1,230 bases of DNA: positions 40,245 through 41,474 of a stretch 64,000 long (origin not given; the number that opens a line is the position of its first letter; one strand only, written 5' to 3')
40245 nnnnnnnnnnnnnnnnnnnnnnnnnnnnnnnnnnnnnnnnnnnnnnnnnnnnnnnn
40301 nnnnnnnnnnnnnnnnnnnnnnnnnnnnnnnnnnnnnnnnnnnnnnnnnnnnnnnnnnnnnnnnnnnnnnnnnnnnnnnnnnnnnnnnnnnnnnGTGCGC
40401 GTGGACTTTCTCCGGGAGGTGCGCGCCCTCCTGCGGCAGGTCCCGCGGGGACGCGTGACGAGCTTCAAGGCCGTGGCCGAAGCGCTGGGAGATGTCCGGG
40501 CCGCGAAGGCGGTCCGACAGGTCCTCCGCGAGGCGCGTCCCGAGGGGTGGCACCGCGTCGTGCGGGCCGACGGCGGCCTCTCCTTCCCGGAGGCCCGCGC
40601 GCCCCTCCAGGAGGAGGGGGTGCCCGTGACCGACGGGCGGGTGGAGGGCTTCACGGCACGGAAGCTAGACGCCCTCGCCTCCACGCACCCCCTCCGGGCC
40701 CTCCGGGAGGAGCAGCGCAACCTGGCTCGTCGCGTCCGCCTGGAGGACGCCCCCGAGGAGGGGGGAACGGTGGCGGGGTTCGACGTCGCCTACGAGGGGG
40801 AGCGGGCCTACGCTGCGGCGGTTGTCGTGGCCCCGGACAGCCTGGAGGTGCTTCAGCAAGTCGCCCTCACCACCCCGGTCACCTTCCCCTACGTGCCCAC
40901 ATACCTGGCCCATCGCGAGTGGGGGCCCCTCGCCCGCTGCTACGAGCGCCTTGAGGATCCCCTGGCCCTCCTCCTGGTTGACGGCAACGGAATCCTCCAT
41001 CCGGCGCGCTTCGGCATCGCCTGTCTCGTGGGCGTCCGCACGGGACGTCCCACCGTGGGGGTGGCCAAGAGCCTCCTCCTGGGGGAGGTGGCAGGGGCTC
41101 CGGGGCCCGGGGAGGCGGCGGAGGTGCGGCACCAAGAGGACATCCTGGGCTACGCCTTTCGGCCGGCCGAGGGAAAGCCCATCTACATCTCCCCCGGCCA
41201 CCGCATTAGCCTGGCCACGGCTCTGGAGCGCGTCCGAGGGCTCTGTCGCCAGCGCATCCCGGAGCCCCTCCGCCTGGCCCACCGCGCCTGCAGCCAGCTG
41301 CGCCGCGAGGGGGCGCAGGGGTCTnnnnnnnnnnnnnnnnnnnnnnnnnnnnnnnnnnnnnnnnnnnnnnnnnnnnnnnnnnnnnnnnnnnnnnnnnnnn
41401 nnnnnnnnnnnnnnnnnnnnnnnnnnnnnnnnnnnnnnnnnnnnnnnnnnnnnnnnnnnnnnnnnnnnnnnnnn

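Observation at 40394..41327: Alkyltransferase-like (Cys-to-Trp, WHRVV) domain fused to endonuclease V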

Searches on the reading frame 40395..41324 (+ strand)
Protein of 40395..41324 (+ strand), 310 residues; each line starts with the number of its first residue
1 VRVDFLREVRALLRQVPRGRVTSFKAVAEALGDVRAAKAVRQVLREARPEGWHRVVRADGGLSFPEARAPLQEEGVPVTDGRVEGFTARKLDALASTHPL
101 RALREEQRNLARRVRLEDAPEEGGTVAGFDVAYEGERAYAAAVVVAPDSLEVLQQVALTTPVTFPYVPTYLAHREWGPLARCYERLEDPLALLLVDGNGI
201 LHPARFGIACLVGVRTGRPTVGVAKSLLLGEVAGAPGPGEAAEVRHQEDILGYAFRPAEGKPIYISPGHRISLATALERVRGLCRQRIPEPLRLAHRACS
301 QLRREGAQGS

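Call 4: search_protein_families(library=pfam, proteins=[window:40395-41324:+], max_evalue=1)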
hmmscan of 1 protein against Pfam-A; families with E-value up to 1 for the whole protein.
window:40395-41324:+ (310 aa): 3 families
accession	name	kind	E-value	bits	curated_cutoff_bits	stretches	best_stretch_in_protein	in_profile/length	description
PF04493.20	Endonuclease_5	-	8.2e-55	186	23.4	1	109-297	2-198/198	Endonuclease V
PF01035.26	DNA_binding_1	-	2.1e-12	47.1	27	1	4-69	1-69/81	6-O-methylguanine DNA methyltransferase, DNA binding domain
PF01949.23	Endo_dU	-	0.13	12.1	32.7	1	271-301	149-180/182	Endonuclease dU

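Call 5: search_protein_families(library=ncbifam, proteins=[window:40395-41324:+], max_evalue=1)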
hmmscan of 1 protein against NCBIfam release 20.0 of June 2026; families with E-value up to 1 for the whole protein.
window:40395-41324:+ (310 aa): 5 families
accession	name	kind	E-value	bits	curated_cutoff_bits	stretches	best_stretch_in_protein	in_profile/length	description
NF008629.1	PRK11617.1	equivalog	6.5e-46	156.5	230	1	101-301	4-210/218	deoxyribonuclease V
NF041102.1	endonuc_V_Ttgales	equivalog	1.4e-37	130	300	1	105-302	13-215/216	endonuclease V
TIGR00589.1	ogt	superfamily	3.9e-05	23.6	46.4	1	4-62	2-63/80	methylated-DNA--[protein]-cysteine S-methyltransferase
NF011964.0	PRK15435.1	equivalog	0.00067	18.8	345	1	5-63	271-332/354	bifunctional DNA-binding transcriptional regulator/O6-methylguanine-DNA methyltransferase Ada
NF007626.0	PRK10286.1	equivalog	0.0091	16.1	192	1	4-41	88-125/171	methylated-DNA--[protein]-cysteine S-methyltransferase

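Call 6: find_homologous_proteins(query=window:40395-41324:+, max_evalue=0.00001)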
Query window:40395-41324:+ (310 aa): 592 proteins with E <= 0.00001 among 8000 candidates; the best 120 are listed.
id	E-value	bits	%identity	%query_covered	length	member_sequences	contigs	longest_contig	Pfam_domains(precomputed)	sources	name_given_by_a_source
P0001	7.1e-198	674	100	100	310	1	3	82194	PF04493.21,PF01035.27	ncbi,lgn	-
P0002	2.8e-136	472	73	94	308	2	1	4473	PF04493.21,PF01035.27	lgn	-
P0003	4.4e-113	396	61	97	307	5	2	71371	PF04493.21,PF01035.27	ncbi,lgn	ncbi:MAG: endonuclease V [Thermoplasmata archaeon]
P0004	1.3e-105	371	62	93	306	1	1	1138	PF04493.21,PF01035.27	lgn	-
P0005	3.2e-105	370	60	98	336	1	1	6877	PF04493.21,PF01035.27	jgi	jgi:deoxyribonuclease V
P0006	5.8e-102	359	59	95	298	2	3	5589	PF04493.21,PF01035.27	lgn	-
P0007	2.2e-100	354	58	93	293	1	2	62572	PF04493.21,PF01035.27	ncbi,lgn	-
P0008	5.4e-100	353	57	93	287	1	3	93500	PF04493.21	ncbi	-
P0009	1.5e-99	351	59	93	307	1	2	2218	PF04493.21,PF01035.27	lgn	-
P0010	1.8e-98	348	56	98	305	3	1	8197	PF04493.21,PF01035.27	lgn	-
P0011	1.2e-97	345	55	97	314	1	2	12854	PF04493.21,PF01035.27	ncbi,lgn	-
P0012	1.5e-97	345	55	98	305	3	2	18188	PF04493.21,PF01035.27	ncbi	-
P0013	3.2e-97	344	60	93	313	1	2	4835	PF04493.21,PF01035.27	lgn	-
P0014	1.0e-96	342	58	97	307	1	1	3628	PF04493.21,PF01035.27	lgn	-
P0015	1.2e-95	338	56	96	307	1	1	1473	PF04493.21,PF01035.27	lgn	-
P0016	1.8e-95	338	59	92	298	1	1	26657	PF04493.21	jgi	jgi:deoxyribonuclease V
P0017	1.9e-95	338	57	94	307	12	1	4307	PF04493.21,PF01035.27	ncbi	-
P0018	2.3e-94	334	57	94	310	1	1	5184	PF04493.21,PF01035.27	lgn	-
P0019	2.6e-94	334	56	93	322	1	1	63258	PF04493.21,PF01035.27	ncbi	ncbi:MAG: endonuclease V [Thermoplasmata archaeon]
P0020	3.2e-94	334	56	95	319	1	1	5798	PF04493.21,PF01035.27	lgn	-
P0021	4.0e-94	333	55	93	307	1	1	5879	PF04493.21,PF01035.27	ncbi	ncbi:MAG: endonuclease V [Thermoplasmata archaeon]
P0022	8.4e-94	332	56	94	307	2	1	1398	PF04493.21,PF01035.27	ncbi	-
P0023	1.7e-93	331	54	93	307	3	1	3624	PF04493.21,PF01035.27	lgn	-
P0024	1.9e-93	331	56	93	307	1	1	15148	PF04493.21,PF01035.27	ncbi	ncbi:MAG: endonuclease V [Thermoplasmata archaeon]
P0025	4.1e-93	330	56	93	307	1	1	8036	PF04493.21,PF01035.27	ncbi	ncbi:MAG: endonuclease V [Thermoplasmata archaeon]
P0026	4.9e-93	330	57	91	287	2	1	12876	PF04493.21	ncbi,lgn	-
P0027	5.6e-92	326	54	97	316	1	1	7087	PF04493.21,PF01035.27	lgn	-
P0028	1.3e-91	325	56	93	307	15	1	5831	PF04493.21,PF01035.27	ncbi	-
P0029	1.1e-90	322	55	93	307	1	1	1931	PF04493.21,PF01035.27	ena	-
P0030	1.4e-89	318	56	96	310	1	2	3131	PF04493.21,PF01035.27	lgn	-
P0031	9.9e-84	299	52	97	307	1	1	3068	PF04493.21,PF01035.27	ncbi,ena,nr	ncbi:MAG: endonuclease V [Thermoplasmata archaeon]|nr:endonuclease V [Thermoplasmata archaeon]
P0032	3.2e-71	258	47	95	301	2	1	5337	PF04493.21,PF01035.27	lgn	-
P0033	4.1e-71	258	49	95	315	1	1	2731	PF04493.21,PF01035.27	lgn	-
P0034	2.0e-70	256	47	95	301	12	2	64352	PF04493.21,PF01035.27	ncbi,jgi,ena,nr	ncbi:MAG TPA: endonuclease V [Thermoplasmata archaeon]|nr:endonuclease V [Thermoplasmata archaeon]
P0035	9.4e-70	253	58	68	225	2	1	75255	PF04493.21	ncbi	-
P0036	1.0e-67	247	43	97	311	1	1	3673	PF04493.21,PF01035.27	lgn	-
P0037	8.6e-67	244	45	95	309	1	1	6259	PF04493.21,PF01035.27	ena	-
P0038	7.7e-65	237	44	96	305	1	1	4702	PF04493.21,PF01035.27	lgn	-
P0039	6.0e-64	234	47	93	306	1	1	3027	PF04493.21,PF01035.27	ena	-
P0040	3.7e-62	228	43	95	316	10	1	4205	PF04493.21,PF01035.27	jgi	-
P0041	9.2e-62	227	45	95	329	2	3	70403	PF04493.21,PF01035.27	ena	-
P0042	1.2e-61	227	46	87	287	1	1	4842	PF04493.21,PF01035.27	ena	-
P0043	9.5e-61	224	45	94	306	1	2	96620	PF04493.21,PF01035.27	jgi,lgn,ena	-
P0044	1.1e-60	224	42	95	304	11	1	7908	PF04493.21,PF01035.27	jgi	-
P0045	3.3e-59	219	46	98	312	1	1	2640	PF04493.21,PF01035.27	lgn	-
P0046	4.2e-59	218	45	99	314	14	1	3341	PF04493.21,PF01035.27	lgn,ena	-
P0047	5.2e-59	218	44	95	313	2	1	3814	PF04493.21,PF01035.27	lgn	-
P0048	6.0e-59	218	45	92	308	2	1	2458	PF04493.21,PF01035.27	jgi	jgi:deoxyribonuclease V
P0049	2.6e-58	216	40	95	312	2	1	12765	PF04493.21,PF01035.27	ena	-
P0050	1.2e-57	214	42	95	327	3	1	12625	PF04493.21,PF01035.27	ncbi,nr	ncbi:MAG: endonuclease V [Thermoplasmata archaeon]|nr:MAG: endonuclease V [Thermoplasmata archaeon]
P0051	3.4e-57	212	44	98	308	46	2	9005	PF04493.21,PF01035.27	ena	-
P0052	6.5e-57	211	45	97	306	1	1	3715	PF04493.21,PF01035.27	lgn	-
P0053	7.8e-57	211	43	98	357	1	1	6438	PF04493.21,PF01035.27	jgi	-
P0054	6.4e-56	208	43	95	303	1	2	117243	PF04493.21,PF01035.27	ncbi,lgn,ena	-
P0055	7.7e-56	208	44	98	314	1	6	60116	PF04493.21,PF01035.27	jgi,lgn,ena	-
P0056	1.4e-55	207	43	98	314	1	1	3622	PF04493.21,PF01035.27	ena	-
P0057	1.5e-55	207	41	97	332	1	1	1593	PF04493.21,PF01035.27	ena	-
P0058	1.6e-55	207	43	98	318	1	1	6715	PF04493.21,PF01035.27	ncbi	-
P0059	3.3e-55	206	40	98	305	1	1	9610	PF04493.21,PF01035.27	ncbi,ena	-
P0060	3.7e-55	205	37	96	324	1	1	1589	PF04493.21,PF01035.27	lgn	-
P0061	6.3e-55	205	39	97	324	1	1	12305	PF04493.21,PF01035.27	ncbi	-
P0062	1.2e-54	204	43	98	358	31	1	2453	PF04493.21,PF01035.27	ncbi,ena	-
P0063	1.4e-54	204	42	95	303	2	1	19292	PF04493.21,PF01035.27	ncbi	-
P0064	3.7e-54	202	43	97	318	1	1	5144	PF04493.21,PF01035.27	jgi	jgi:deoxyribonuclease V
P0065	4.0e-54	202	40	97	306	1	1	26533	PF04493.21,PF01035.27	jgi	-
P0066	4.3e-54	202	40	95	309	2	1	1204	PF04493.21,PF01035.27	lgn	-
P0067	4.9e-54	202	40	97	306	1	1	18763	PF04493.21,PF01035.27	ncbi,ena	-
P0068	6.3e-54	201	44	81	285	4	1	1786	PF04493.21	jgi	-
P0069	7.4e-54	201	37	95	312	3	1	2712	PF04493.21,PF01035.27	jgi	-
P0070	9.1e-54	201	43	98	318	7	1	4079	PF04493.21,PF01035.27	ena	-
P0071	2.3e-53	200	39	98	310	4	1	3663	PF04493.21,PF01035.27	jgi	jgi:deoxyribonuclease V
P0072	2.8e-53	199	40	95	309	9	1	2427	PF04493.21,PF01035.27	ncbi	-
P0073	3.0e-53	199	42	98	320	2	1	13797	PF04493.21,PF01035.27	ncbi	-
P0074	3.8e-53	199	40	98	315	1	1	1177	PF04493.21,PF01035.27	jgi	jgi:deoxyribonuclease V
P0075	8.1e-53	198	39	95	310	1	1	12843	PF04493.21,PF01035.27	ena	-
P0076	1.0e-52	197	41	95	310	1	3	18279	PF04493.21,PF01035.27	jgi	jgi:deoxyribonuclease V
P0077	1.3e-52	197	39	95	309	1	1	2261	PF04493.21,PF01035.27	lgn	-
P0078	1.4e-52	197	39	95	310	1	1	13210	PF04493.21,PF01035.27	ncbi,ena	-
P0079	1.9e-52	197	44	98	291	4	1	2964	PF04493.21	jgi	jgi:deoxyribonuclease V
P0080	1.9e-52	197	43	97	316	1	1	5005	PF04493.21,PF01035.27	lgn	-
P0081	3.8e-52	196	39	95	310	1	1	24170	PF04493.21,PF01035.27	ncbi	-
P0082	4.2e-52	195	38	95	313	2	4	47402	PF04493.21,PF01035.27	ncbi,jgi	jgi:deoxyribonuclease V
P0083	5.0e-52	195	40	95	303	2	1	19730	PF04493.21,PF01035.27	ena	-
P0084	5.1e-52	195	38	97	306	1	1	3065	PF04493.21,PF01035.27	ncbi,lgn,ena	-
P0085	5.8e-52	195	39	98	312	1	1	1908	PF04493.21,PF01035.27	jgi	-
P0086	7.4e-52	195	38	95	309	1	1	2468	PF04493.21,PF01035.27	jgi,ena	-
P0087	9.8e-52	194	40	97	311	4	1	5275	PF04493.21,PF01035.27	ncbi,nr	ncbi:MAG TPA: methylated-DNA--[protein]-cysteine S-methyltransferase [Thermoplasmatales archaeon]|nr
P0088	1.2e-51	194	41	97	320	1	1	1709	PF04493.21,PF01035.27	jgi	jgi:deoxyribonuclease V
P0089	2.9e-51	193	39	95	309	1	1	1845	PF04493.21,PF01035.27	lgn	-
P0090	2.9e-51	193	43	98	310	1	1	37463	PF04493.21,PF01035.27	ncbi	ncbi:MAG: endonuclease V [Methanobacteriota archaeon]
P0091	4.1e-51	192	38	95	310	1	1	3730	PF04493.21,PF01035.27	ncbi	-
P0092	4.9e-51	192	42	98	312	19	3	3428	PF04493.21,PF01035.27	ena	-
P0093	5.8e-51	192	41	98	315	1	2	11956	PF04493.21,PF01035.27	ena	-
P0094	6.7e-51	191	44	95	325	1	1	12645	PF04493.21,PF01035.27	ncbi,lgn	-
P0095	7.5e-51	191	41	98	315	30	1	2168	PF04493.21,PF01035.27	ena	-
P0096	8.9e-51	191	43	96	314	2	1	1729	PF04493.21,PF01035.27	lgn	-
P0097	1.6e-50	190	38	95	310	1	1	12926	PF04493.21,PF01035.27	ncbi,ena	-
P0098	1.7e-50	190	38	98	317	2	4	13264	PF04493.21,PF01035.27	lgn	-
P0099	1.7e-50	190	43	95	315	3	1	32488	PF04493.21,PF01035.27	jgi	-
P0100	2.5e-50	190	37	97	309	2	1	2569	PF04493.21,PF01035.27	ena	-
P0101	2.8e-50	189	39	95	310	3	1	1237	PF04493.21,PF01035.27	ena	-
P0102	3.3e-50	189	43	90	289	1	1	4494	PF04493.21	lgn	-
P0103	4.4e-50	189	37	99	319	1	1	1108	PF04493.21,PF01035.27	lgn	-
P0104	4.5e-50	189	38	95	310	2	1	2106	PF04493.21,PF01035.27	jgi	jgi:deoxyribonuclease V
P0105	4.9e-50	189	37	97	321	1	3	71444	PF04493.21,PF01035.27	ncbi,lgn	ncbi:MAG: endonuclease V [Candidatus Saliniplasma sp.]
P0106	6.2e-50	188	40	98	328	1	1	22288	PF04493.21,PF01035.27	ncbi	-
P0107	7.2e-50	188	40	97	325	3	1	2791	PF04493.21,PF01035.27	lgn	-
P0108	7.7e-50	188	38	98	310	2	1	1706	PF04493.21,PF01035.27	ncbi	-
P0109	8.3e-50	188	42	95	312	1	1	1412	PF04493.21,PF01035.27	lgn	-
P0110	8.9e-50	188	35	97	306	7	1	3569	PF04493.21,PF01035.27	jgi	-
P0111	1.4e-49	187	41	97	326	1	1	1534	PF04493.21,PF01035.27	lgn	-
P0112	1.7e-49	187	39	98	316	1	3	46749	PF04493.21,PF01035.27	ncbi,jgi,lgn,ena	-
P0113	2.0e-49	187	40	94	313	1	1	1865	PF04493.21,PF01035.27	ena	-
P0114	2.4e-49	186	38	98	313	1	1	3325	PF04493.21,PF01035.27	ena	-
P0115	3.2e-49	186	38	98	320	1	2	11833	PF04493.21,PF01035.27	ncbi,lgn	ncbi:MAG: endonuclease V [Thermoplasmata archaeon]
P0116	4.5e-49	185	38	96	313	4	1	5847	PF04493.21,PF01035.27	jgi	jgi:deoxyribonuclease V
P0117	5.2e-49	185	39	98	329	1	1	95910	PF04493.21,PF01035.27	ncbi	-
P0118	6.0e-49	185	37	96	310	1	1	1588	PF04493.21,PF01035.27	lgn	-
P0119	6.8e-49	185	37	94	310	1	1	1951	PF04493.21,PF01035.27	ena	-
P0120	7.4e-49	185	41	93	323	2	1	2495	PF04493.21,PF01035.27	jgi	jgi:deoxyribonuclease V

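Call 7: search_solved_structures(query=window:40395-41324:+, max_evalue=1, show_alignments=0)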
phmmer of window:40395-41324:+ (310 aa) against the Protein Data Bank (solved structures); distinct sequences matched with E-value up to 1: 24.
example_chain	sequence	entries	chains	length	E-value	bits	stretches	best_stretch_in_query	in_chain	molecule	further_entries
3goc_A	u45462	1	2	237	1.1e-30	110.3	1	100-305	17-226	Endonuclease V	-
2w35_A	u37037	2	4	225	1.9e-28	102.9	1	106-303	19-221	Endonuclease V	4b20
3hd0_A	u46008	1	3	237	2.2e-28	102.6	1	106-303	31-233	Endonuclease V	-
4xpu_A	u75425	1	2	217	3.8e-28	101.9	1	100-300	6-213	Endonuclease V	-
6ozg_A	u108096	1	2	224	4.5e-28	101.6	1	106-303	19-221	Endonuclease V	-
6ozf_A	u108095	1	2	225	9.3e-28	100.6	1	106-303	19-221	Endonuclease V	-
2w36_A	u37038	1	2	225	2.5e-27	99.2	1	106-303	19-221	ENDONUCLEASE V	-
6ozj_A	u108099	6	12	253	3.7e-23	85.5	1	126-303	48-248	Endonuclease V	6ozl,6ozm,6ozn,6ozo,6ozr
6ozk_A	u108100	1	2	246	4.3e-23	85.3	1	126-300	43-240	Endonuclease V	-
6ozp_A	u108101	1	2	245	4.3e-23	85.3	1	126-297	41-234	Endonuclease V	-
6ozs_A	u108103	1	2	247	4.4e-23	85.3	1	126-297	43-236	Endonuclease V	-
4nsp_A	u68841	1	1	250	7.6e-23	84.5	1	126-301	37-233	Endonuclease V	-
5aoy_A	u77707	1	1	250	8.6e-23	84.3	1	123-296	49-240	ENDONUCLEASE V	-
6ozq_A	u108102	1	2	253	2.7e-22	82.7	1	126-303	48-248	Endonuclease V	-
6oze_A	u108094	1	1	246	3.7e-21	78.9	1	123-300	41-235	Endonuclease V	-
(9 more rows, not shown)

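Call 26: find_encoding_contigs(protein=P0001, flank=10000, max_places=3)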
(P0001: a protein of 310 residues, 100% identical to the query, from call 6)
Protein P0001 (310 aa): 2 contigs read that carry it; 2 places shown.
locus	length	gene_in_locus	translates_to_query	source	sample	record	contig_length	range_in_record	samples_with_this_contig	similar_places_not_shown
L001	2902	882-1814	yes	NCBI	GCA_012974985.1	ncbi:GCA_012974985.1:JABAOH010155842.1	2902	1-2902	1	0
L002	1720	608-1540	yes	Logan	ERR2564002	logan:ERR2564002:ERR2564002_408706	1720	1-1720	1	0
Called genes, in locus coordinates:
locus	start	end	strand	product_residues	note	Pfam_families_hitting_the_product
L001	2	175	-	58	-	?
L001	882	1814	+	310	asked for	PF01035:DNA_binding_1, PF04493:Endonuclease_5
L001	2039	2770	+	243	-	PF02558:ApbA, PF08546:ApbA_C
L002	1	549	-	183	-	?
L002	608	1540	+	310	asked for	PF01035:DNA_binding_1, PF04493:Endonuclease_5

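Call 27: list_cluster_members(proteins=[P0001, P0003, P0034, P0087])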
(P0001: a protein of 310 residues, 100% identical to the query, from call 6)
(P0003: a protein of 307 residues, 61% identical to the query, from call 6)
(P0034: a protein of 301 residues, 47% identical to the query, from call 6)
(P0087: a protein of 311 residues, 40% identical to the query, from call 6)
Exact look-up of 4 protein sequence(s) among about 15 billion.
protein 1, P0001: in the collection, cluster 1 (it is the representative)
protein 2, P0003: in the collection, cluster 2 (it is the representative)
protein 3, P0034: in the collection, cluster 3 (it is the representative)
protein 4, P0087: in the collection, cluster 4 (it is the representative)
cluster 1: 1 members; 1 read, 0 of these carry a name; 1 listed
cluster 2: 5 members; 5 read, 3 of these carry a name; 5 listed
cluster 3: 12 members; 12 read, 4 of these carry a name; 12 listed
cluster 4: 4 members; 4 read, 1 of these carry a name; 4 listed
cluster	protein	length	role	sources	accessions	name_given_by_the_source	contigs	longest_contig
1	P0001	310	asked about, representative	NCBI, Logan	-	-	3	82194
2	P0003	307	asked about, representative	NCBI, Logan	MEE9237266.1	MAG: endonuclease V [Thermoplasmata archaeon]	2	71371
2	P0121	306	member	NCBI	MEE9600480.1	MAG: endonuclease V [Thermoplasmata archaeon]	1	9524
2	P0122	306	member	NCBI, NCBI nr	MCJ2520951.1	MAG: endonuclease V [Candidatus Thermoplasmatota archaeon] | endonuclease V [Candidatus Thermoplasmatota archaeon]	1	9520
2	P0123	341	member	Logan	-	-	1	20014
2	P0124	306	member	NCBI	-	-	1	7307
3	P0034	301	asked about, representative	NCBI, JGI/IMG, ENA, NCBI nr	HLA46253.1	MAG TPA: endonuclease V [Thermoplasmata archaeon] | endonuclease V [Thermoplasmata archaeon]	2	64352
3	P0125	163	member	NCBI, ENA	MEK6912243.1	MAG: MGMT family protein [Candidatus Thermoplasmatota archaeon]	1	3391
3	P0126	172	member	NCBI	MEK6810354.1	MAG: MGMT family protein [Candidatus Thermoplasmatota archaeon]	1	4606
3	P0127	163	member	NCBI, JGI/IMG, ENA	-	alkylated DNA nucleotide flippase Atl1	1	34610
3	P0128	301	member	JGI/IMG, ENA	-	-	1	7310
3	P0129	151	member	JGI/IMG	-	-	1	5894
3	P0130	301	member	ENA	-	-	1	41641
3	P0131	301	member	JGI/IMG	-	-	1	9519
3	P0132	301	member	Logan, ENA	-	-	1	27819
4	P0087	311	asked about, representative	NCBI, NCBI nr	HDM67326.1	MAG TPA: methylated-DNA--[protein]-cysteine S-methyltransferase [Thermoplasmatales ... | methylated-DNA--[protein]-cysteine S-methyltransferase [Thermoplasmatales archaeon]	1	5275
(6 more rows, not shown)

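Call 38: predict_structure(alignment_id=A1)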
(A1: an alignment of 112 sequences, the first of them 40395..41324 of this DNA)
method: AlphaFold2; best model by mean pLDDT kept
length: 310 residues; sequences in the alignment: 112
mean_pLDDT: 96.6   pTM: 0.91
mean pLDDT of the five models: 96.6, 96.6, 96.4, 96.2, 96.2
residues with pLDDT >= 90: 295; 70-90: 14; 50-70: 1; < 50: 0
segments of 3 or more residues with pLDDT < 50: none
pLDDT, mean of each block of 10 residues (from residue 1): 93 98 98 97 97 98 98 98 98 97 96 96 91 96 97 98 93 96 94 97 97 97 98 98 98 97 98 98 97 98 90
secondary structure, 60 per line:
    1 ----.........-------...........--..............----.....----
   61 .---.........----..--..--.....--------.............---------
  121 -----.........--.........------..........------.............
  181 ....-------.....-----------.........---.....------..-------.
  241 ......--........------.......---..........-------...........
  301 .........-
elements in order: H5-13 E21-23 H24-31 H34-47 H65-73 H86-89 H99-111 E126-134 E137-145 E152-161 H168-184 E192-196 H208-216 E220-224 E240-246 E249-256 E263-269 H273-282 H290-309
